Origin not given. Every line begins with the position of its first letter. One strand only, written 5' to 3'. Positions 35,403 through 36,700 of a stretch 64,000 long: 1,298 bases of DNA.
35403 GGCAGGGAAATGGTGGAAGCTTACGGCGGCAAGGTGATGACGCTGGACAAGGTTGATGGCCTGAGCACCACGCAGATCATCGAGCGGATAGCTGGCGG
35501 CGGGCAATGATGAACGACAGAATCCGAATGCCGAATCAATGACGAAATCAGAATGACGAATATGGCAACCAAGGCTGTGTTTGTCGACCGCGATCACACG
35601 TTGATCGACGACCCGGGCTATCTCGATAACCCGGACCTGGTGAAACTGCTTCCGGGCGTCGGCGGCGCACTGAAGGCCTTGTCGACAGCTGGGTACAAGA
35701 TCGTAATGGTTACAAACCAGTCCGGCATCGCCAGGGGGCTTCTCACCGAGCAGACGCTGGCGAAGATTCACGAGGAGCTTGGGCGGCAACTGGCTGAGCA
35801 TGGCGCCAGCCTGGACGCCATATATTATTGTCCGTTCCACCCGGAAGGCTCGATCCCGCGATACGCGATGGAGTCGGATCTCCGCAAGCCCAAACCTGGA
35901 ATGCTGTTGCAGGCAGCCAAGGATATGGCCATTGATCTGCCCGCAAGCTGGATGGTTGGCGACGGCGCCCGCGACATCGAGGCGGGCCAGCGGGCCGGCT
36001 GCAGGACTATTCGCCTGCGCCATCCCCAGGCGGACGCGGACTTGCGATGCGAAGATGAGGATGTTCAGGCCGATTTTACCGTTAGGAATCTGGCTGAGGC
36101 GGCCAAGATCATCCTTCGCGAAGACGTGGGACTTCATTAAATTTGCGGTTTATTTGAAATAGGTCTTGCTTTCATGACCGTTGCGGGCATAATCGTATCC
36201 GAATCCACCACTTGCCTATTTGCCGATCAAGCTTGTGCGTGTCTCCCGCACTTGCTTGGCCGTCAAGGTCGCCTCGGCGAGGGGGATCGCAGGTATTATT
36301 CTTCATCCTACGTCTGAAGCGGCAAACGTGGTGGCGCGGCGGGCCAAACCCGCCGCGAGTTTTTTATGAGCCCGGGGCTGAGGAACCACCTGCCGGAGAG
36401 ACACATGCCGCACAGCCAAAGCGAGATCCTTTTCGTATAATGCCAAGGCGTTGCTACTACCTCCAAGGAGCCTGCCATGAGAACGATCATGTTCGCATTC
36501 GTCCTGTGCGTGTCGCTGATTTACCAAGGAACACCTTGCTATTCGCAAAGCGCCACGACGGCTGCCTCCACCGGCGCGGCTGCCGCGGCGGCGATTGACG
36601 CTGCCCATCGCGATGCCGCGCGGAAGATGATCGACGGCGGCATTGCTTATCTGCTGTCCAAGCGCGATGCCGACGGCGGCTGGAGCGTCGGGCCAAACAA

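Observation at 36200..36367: Candidate ~170-nt structured small RNA between gmhB and the prenyltransferase-repeat gene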

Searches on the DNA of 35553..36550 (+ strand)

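Call 4: search_rna_families(source=window, start=36050, end=36550, threshold=evalue, max_evalue=10, show_alignments=3)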
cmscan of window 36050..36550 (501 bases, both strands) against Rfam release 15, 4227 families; matches with E-value up to 10: 2.
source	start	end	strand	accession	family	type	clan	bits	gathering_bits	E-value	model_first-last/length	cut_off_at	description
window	36068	36192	+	RF00601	SCARNA20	Gene; snRNA; snoRNA; scaRNA;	-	12.4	44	8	1-130/130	no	Small Cajal body specific RNA 20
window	36063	36118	-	RF01119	sR32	Gene; snRNA; snoRNA; CD-box;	-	11.9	40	1.2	1-57/57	no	Small nucleolar RNA sR32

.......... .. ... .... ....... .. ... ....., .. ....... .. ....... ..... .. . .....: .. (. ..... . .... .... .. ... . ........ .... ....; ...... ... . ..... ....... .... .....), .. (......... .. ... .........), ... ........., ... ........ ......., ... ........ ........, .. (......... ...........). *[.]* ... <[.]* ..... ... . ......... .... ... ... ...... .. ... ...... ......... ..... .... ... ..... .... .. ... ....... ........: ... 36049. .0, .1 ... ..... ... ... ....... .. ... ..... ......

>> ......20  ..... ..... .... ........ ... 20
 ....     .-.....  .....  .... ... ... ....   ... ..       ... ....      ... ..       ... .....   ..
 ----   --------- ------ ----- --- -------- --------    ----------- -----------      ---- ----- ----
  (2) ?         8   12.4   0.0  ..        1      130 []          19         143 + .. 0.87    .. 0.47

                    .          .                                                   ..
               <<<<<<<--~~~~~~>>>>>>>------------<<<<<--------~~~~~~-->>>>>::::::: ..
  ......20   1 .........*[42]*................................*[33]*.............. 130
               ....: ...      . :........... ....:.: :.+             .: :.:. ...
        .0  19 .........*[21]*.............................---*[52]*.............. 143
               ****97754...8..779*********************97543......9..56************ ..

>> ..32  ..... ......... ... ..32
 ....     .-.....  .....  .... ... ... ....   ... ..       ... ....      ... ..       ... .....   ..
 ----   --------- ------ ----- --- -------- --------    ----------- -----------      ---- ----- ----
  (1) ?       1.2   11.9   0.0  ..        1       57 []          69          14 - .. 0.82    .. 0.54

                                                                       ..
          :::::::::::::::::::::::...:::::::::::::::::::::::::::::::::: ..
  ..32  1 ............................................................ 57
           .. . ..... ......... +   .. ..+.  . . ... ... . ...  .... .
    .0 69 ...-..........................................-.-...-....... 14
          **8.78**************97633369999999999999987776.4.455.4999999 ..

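Call 44: search_rna_families(source=window, start=36190, end=36372, threshold=evalue, max_evalue=10, show_alignments=3)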
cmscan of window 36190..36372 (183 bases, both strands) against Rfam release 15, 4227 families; matches with E-value up to 10: 3.
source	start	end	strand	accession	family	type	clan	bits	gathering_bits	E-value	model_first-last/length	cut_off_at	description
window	36309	36371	+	RF02067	STnc310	Gene; sRNA;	-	12.1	40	7.7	1-61/61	no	Salmonella enterica sRNA STnc310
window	36333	36349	+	RF04029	mir-8521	Gene; miRNA;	-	12.1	80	7.9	1-68/68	no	mir-8521 microRNA precursor family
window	36209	36263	+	RF01953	SOX2OT_exon3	Gene; lncRNA;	-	7.8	70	1.5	218-276/276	no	SOX2 overlapping transcript exon 3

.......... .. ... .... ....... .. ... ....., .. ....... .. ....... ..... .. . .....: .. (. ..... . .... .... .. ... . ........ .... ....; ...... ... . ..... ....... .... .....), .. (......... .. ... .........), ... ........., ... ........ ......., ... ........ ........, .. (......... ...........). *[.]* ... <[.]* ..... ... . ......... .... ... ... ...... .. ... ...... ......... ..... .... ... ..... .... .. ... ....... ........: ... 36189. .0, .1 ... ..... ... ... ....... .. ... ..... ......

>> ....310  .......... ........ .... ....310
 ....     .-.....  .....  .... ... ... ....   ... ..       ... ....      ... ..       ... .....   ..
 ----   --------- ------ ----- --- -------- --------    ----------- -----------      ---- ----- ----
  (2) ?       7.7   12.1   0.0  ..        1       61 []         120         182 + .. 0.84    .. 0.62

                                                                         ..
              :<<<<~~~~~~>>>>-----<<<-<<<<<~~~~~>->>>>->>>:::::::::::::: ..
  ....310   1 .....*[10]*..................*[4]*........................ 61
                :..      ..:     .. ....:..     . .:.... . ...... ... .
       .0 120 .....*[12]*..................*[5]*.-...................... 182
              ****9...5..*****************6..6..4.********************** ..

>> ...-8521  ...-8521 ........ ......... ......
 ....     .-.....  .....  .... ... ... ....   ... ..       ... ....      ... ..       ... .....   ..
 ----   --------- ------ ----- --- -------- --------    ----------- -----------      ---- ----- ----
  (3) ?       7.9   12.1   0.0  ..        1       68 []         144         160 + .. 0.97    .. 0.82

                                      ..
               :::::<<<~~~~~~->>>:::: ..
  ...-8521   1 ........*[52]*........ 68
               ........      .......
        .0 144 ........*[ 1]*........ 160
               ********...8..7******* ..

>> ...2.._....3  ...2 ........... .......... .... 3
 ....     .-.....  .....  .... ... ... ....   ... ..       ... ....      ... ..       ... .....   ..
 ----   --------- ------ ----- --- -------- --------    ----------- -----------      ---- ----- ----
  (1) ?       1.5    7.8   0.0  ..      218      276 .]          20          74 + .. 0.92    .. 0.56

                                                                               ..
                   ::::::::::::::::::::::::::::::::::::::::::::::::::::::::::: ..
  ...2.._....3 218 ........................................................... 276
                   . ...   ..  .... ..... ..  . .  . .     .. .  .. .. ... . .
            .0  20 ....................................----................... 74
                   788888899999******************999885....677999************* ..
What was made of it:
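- Closest known: 6S RNA. Different: No match to the 6S models even at E<=10 on a 183-nt search (call 44).
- Closest known: Transcription-terminating riboswitches and leaders. Different: No known class matches (calls 4, 44).
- No Rfam riboswitch or leader matches even at E<=10 (calls 4, 44).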

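Call 45: search_rna_families(sources=[L083, L087, L085], threshold=gathering)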
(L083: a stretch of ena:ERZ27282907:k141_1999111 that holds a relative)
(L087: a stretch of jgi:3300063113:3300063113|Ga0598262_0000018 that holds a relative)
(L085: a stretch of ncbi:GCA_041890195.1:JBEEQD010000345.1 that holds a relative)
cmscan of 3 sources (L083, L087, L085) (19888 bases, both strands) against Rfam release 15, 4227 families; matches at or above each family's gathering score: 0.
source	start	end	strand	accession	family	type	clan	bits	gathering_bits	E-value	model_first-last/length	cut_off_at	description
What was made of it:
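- Tried and rejected: There was nothing in L083, L085 or L087 (call 45).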

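Call 50: search_dna_similar(query=window:36160-36372:+, collection=plasmids, mode=distant, max_evalue=0.01, max_rows=10)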
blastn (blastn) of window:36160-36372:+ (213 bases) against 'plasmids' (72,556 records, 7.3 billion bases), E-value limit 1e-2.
Records with a match: 2; places in all: 2; records where one place covers at least 80% of the query: 0.
Best place of each record, by identity: 90-95% 2.
By first word of the organism name: Novosphingobium 2.
By predicted mobility (MOB-suite, as given by PLSDB): non-mobilizable 2.
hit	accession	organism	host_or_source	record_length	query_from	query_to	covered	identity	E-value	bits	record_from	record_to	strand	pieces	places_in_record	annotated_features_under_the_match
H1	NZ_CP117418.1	Novosphingobium humi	Single cell,Soil from military shooting ...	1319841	175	209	16%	94.3%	3e-4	53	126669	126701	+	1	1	none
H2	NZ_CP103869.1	Novosphingobium humi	pure culture,soil biofilm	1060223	175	209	16%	94.3%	3e-4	53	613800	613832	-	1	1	none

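Call 51: search_dna_similar(query=window:36160-36372:+, collection=phages, mode=distant, max_evalue=0.01, max_rows=10)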
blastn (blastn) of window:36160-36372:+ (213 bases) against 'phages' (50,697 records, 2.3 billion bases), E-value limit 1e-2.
No match.
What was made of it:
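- Tried and rejected: Only the generic terminator hairpin matched, in two Novosphingobium plasmids (calls 50, 51).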

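Call 53: build_rna_model(alignment_id=A4, structure=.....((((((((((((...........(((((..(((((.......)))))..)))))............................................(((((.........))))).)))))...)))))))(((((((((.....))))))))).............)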
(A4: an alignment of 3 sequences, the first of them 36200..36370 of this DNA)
Model R1 built from alignment A4 (3 sequences, 174 columns); structure: as given.
model positions 171; base pairs 36; branch points 2; effective number of sequences 0.88; information 0.591 bits per position. Calibrated on 0.2 Mb of random sequence (short: E-values are rough).
structure used (alignment columns):
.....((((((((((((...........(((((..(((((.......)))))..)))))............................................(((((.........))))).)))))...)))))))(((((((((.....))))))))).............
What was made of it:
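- Tried and rejected: Model R1 (call 53) was run over the window and 85 loci.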

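Call 54: search_with_rna_model(model_id=R1, sources=[window, L001, L002, L003, L004, L005, L006, L007, L008, L009, L010, L011, L012, L013, L014, L015, L016, L017, L018, L019, L020, L021, L022, L023, L024, L025, L026, L027, L028, L029, L030, L031, L032, L033, L034, L035, L036, L037, L038, L039, L040, L041, L042, L043, L044, L045, L046, L047, L048, L049, L050, L051, L052, L053, L054, L055, L056, L057, L058, L059, L060, L061, L062, L063, L064, L065, L066, L067, L068, L069, L070, L071, L072, L073, L074, L075, L076, L077, L078, L079, L080, L084, L085, L086, L087, L125], max_evalue=10)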
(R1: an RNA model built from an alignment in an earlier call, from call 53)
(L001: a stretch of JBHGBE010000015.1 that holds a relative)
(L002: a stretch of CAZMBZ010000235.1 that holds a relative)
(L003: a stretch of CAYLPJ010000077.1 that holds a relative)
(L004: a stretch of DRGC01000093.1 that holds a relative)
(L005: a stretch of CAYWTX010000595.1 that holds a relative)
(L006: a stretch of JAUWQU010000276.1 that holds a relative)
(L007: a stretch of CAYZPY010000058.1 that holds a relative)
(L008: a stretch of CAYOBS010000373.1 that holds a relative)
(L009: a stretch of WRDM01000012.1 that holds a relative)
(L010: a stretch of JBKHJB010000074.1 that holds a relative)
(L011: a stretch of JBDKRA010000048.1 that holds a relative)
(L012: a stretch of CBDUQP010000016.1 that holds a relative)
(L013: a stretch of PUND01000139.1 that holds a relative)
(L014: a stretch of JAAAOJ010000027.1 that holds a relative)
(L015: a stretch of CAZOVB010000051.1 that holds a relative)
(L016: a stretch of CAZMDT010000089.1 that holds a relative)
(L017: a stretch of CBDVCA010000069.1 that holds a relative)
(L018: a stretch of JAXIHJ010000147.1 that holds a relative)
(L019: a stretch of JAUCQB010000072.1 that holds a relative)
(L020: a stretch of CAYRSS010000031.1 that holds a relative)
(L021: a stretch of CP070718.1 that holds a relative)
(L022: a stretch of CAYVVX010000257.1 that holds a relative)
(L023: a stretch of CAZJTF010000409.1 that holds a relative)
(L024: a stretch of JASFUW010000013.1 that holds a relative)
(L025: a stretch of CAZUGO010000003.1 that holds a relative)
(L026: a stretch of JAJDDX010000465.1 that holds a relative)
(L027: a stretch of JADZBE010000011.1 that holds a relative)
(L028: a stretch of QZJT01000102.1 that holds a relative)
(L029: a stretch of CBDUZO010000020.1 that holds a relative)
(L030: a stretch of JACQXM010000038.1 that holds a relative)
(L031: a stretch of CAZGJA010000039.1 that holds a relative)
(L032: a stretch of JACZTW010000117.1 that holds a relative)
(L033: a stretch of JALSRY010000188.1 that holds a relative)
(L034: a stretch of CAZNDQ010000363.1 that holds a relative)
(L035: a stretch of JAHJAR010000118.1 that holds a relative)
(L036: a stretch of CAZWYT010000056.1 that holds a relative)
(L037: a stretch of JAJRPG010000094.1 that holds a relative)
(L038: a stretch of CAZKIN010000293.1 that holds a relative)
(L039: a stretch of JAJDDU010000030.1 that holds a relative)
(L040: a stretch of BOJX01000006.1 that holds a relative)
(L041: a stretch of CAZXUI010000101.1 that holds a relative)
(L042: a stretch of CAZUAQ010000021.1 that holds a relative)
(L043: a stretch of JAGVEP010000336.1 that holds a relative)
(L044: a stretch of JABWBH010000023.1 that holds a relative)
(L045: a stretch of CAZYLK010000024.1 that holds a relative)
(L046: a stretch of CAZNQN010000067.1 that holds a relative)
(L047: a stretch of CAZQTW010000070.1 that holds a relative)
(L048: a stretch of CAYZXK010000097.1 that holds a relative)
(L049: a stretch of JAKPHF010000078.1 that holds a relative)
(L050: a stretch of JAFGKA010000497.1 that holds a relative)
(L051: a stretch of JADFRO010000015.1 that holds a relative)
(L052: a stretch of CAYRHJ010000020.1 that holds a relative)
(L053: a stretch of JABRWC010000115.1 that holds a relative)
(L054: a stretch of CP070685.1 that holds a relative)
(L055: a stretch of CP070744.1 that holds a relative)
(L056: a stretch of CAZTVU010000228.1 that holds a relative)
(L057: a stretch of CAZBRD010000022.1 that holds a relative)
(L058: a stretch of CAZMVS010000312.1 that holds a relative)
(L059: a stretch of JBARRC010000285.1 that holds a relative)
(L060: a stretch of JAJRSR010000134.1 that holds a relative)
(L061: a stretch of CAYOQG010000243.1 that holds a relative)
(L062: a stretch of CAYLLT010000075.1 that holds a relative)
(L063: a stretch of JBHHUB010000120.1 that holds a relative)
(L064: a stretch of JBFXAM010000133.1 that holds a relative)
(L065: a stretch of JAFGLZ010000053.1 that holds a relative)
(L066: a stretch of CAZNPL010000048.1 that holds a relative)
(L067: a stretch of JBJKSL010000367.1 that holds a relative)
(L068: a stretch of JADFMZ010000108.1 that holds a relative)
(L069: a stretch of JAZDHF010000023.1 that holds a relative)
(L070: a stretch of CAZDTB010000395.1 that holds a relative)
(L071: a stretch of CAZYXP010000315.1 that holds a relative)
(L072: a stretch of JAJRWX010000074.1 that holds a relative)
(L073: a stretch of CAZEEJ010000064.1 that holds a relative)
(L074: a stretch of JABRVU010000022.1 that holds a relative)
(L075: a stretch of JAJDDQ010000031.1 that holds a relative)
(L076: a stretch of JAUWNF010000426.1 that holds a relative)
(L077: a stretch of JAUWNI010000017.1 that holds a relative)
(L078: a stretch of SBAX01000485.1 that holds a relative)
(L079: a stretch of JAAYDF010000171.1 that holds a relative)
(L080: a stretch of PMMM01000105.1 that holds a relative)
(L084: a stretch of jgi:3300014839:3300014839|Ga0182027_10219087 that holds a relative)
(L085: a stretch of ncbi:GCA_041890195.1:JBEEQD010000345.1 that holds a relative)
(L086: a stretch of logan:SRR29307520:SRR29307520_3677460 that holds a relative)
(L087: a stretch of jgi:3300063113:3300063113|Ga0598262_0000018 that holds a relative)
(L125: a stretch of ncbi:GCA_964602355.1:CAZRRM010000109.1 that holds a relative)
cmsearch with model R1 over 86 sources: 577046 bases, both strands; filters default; matches with E-value up to 10: 10.
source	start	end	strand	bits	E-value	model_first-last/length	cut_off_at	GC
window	36200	36370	+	225.6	1.7e-64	1-171/171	no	0.58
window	36183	36272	-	15.9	0.024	15-124/171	no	0.57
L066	2356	2522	-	13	0.17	1-171/171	no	0.63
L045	5758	5827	+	12.6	0.22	1-171/171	no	0.71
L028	2633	2694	-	10.1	1.3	1-171/171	no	0.74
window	62706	62753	+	9.1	2.4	65-120/171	no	0.65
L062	3391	3490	-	8.5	3.8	16-123/171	no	0.63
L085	3466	3512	+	8.4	3.9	6-158/171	no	0.83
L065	140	161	-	7.8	6.1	136-158/171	no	0.73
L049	6199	6311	+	7.7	6.2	14-125/171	no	0.66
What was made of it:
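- Tried and rejected: It found no homologue or paralogue (call 54).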
